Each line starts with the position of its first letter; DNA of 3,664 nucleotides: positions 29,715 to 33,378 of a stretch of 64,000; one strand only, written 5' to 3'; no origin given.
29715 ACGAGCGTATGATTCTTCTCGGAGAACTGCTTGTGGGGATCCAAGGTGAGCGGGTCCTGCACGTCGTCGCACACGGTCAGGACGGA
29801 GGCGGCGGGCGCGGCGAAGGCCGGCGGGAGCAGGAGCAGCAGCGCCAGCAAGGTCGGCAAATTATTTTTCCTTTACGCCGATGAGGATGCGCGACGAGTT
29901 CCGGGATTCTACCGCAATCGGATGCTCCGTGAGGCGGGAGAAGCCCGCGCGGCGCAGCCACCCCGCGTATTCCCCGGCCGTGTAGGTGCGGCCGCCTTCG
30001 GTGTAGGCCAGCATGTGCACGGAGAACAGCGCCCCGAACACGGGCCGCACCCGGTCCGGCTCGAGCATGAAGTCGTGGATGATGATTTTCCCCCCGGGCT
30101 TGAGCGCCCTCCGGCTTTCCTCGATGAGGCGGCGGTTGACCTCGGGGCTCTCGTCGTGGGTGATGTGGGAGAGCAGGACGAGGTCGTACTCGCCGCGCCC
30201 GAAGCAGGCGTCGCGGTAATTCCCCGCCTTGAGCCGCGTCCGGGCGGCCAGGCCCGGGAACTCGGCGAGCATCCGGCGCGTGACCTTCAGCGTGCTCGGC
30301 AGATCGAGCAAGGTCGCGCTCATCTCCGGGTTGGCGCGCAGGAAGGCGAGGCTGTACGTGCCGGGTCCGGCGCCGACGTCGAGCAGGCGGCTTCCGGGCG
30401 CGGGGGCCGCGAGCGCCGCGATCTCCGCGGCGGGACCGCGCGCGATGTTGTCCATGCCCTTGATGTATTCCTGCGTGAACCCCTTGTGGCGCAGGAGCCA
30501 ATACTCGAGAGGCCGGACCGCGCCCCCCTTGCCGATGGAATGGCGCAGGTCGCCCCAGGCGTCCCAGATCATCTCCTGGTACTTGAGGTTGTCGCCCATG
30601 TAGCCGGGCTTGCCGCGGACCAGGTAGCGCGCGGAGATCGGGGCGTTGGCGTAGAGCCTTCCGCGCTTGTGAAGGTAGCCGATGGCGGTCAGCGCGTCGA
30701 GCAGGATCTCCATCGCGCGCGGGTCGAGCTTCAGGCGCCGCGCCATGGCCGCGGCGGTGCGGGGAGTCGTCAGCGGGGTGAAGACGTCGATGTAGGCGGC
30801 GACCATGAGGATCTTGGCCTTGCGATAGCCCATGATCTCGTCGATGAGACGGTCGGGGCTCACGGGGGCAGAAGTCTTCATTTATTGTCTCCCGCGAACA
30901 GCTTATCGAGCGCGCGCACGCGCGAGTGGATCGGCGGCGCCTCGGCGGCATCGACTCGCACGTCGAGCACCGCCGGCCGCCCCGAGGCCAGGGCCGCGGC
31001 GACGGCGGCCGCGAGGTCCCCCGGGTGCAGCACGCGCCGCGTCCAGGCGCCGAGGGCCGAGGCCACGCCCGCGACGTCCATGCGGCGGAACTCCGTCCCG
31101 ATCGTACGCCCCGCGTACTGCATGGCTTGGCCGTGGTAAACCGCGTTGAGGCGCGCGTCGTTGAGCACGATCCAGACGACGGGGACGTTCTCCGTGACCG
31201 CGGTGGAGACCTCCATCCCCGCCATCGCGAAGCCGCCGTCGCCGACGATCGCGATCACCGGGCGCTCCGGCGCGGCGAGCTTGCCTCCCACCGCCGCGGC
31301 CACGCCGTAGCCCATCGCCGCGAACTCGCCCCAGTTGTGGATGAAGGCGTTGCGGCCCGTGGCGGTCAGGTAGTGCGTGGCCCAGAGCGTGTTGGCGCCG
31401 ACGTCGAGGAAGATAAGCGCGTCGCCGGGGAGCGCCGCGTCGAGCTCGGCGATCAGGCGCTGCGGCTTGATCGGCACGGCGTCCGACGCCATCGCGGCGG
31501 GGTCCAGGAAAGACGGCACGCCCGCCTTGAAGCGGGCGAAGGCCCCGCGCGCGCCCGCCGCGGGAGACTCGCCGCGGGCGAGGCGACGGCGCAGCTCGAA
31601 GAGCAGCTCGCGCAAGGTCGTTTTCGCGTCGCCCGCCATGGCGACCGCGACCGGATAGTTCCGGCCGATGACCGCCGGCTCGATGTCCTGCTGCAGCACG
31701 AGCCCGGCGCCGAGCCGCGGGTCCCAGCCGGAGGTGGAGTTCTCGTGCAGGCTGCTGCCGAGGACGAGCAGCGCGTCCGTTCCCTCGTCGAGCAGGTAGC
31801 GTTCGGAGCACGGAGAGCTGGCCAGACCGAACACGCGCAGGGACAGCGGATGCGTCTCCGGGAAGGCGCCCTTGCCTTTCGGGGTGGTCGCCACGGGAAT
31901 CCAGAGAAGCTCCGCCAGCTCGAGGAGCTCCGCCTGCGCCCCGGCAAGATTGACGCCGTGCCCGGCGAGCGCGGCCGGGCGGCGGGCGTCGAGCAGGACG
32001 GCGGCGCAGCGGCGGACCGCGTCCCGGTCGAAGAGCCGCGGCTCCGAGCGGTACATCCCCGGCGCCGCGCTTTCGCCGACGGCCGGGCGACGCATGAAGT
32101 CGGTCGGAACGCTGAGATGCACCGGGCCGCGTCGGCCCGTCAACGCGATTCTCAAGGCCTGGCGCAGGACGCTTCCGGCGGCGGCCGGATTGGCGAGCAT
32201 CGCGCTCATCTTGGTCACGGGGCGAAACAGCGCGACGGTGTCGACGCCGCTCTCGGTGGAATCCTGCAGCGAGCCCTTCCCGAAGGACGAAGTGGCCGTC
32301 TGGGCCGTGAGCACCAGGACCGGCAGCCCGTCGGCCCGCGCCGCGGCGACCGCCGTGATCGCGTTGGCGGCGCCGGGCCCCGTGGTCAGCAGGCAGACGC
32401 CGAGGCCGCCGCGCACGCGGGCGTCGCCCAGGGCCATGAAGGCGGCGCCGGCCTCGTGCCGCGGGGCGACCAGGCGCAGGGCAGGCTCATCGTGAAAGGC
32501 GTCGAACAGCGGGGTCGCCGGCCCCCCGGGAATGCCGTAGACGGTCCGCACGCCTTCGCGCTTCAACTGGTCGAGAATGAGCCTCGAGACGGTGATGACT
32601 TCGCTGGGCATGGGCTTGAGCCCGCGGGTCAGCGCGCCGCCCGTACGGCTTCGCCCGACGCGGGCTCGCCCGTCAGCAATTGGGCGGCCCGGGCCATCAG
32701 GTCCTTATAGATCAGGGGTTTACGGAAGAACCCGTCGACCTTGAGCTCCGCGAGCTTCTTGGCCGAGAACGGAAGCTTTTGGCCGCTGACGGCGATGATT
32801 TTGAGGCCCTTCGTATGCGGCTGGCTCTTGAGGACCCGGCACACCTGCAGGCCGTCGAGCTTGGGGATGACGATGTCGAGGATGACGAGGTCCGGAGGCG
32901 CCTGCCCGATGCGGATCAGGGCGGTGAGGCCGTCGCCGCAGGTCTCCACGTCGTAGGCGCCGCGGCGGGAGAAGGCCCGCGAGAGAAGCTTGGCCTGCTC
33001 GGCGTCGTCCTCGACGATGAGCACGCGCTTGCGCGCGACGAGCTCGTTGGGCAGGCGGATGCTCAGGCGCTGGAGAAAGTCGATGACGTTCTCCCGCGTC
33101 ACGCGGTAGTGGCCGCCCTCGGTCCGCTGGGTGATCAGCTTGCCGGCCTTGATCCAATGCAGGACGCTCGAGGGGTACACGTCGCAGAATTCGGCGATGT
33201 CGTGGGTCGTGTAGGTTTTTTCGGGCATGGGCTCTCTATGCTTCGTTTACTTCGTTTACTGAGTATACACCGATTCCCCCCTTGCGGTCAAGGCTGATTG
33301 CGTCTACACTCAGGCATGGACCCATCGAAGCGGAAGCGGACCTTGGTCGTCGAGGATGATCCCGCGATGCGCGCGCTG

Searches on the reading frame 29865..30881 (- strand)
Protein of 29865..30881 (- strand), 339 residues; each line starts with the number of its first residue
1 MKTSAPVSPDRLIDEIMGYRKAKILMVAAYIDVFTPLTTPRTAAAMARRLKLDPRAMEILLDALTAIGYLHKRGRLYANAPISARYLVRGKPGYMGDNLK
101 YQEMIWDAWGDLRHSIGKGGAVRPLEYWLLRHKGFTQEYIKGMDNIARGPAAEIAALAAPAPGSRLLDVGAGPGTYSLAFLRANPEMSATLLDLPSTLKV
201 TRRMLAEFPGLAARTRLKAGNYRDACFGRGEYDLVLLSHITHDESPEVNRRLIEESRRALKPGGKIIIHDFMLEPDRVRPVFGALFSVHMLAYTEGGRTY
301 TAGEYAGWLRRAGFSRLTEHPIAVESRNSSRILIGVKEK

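Call 55: list_cluster_members(proteins=[window:29865-30881:-, window:30881-32611:-, window:47248-48483:+, window:60423-61475:-, window:61475-62746:-, window:11539-12540:+, window:18201-19604:-, window:7839-9056:-, window:2278-4008:+, window:57125-60412:-])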
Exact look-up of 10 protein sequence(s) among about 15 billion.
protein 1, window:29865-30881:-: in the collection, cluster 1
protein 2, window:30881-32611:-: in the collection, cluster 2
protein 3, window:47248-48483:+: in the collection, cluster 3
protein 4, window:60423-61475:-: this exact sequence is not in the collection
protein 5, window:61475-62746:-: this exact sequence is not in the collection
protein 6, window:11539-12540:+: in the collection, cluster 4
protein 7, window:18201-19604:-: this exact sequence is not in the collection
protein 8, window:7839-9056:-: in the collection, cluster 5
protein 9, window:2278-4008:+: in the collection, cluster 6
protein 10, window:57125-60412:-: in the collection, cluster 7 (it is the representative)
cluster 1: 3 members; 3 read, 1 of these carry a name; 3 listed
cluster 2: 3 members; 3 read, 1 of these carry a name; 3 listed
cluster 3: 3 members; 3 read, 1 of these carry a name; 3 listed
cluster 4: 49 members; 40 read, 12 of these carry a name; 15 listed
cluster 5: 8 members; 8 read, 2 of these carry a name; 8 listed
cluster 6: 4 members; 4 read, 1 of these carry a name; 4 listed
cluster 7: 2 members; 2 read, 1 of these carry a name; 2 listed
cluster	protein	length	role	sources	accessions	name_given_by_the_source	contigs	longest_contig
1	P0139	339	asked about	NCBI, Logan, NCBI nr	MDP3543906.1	MAG: methyltransferase [Elusimicrobiota bacterium] | methyltransferase [Elusimicrobiota bacterium]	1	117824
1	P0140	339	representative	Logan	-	-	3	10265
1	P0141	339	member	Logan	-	-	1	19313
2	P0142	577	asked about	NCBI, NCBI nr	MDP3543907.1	MAG: thiamine pyrophosphate-binding protein [Elusimicrobiota bacterium] | thiamine pyrophosphate-binding protein [Elusimicrobiota bacterium]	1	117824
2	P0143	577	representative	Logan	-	-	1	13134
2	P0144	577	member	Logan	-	-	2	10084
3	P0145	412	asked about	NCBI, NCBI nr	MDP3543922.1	MAG: S8 family peptidase [Elusimicrobiota bacterium] | S8 family peptidase [Elusimicrobiota bacterium]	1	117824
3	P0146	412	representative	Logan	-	-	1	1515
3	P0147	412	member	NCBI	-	-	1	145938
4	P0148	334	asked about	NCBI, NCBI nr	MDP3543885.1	MAG: radical SAM protein [Elusimicrobiota bacterium] | radical SAM protein [Elusimicrobiota bacterium]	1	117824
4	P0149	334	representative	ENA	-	-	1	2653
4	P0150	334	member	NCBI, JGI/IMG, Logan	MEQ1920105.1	MAG: radical SAM protein [Elusimicrobiota bacterium] | MoaA/NifB/PqqE/SkfB family radical SAM enzyme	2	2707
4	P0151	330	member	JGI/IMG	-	MoaA/NifB/PqqE/SkfB family radical SAM enzyme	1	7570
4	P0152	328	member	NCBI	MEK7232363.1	MAG: radical SAM protein [Elusimicrobiota bacterium]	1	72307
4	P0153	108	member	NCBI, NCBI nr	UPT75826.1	MAG: hypothetical protein M0D55_09225 [Elusimicrobiota bacterium]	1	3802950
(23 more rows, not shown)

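Call 56: find_encoding_contigs(protein=window:29865-30881:-, flank=10000, max_places=4)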
Protein window:29865-30881:- (339 aa): 1 contig read that carries it; 1 place shown.
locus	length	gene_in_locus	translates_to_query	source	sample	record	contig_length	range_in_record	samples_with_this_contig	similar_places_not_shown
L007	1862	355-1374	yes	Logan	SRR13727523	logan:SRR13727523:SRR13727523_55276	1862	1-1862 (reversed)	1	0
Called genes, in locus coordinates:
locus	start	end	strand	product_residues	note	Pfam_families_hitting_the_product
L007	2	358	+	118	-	?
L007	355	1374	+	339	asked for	PF08100:Dimerisation, PF00891:Methyltransf_2, PF05175:MTS (weak), PF13489:Methyltransf_23, PF08241:Methyltransf_11, PF08242:Methyltransf_12 (weak), PF13649:Methyltransf_25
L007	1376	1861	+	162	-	?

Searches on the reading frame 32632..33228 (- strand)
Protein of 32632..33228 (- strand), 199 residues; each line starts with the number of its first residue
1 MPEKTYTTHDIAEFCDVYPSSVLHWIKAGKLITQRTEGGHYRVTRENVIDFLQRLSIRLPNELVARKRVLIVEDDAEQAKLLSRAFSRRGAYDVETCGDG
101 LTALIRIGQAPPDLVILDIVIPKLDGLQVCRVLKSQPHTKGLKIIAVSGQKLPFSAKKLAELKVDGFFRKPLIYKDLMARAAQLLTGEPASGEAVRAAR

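Call 44: find_encoding_contigs(protein=window:32632-33228:-, flank=10000, max_places=4)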
Protein window:32632-33228:- (199 aa): 1 contig read that carries it; 1 place shown.
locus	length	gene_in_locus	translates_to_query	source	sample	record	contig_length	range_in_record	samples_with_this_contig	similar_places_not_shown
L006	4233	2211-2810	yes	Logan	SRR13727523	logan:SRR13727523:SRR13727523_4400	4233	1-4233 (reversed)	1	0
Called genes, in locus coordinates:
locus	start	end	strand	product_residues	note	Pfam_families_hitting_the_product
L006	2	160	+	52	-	?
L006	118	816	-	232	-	-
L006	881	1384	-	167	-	-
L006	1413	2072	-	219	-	PF00072:Response_reg, PF00486:Trans_reg_C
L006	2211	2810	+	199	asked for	PF12728:HTH_17 (weak), PF00072:Response_reg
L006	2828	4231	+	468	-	?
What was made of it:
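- Tried and rejected: The Logan contigs that were retrieved end inside genes (calls 44, 55, 56), so this may be assembly fragmentation.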
